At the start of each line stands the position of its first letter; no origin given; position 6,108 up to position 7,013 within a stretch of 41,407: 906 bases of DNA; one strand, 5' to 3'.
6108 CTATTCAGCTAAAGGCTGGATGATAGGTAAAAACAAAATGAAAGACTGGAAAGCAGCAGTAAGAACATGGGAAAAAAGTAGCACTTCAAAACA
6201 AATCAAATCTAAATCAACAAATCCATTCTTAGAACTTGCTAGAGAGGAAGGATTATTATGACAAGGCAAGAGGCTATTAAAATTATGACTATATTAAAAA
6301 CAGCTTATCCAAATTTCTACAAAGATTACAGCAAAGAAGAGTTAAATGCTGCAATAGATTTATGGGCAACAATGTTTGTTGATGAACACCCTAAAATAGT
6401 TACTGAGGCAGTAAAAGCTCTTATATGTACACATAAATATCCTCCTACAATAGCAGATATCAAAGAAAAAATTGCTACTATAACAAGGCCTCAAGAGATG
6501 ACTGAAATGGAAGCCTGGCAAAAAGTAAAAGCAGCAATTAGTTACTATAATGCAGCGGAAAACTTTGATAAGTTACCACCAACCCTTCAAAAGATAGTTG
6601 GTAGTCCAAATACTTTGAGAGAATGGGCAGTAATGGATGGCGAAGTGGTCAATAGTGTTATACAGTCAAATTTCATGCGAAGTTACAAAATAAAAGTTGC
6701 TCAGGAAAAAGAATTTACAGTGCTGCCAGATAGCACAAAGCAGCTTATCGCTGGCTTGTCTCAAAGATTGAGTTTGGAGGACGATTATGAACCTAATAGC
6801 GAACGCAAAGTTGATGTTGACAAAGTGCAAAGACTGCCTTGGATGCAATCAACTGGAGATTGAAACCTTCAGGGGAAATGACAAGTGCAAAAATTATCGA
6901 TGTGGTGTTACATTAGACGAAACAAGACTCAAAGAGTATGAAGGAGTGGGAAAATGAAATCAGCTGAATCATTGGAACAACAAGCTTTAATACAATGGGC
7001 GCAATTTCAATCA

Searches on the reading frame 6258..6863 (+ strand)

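Call 75: search_protein_families(library=pfam, proteins=[window:6258-6863:+], max_evalue=0.001)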
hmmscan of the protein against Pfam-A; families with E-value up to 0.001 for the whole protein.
window:6258-6863:+ (201 aa): 1 family
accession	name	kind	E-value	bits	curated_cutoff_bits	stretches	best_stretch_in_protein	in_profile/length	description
PF11417.13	Inhibitor_G39P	-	5.3e-19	69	22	1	2-68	1-68/69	Loader and inhibitor of phage G40P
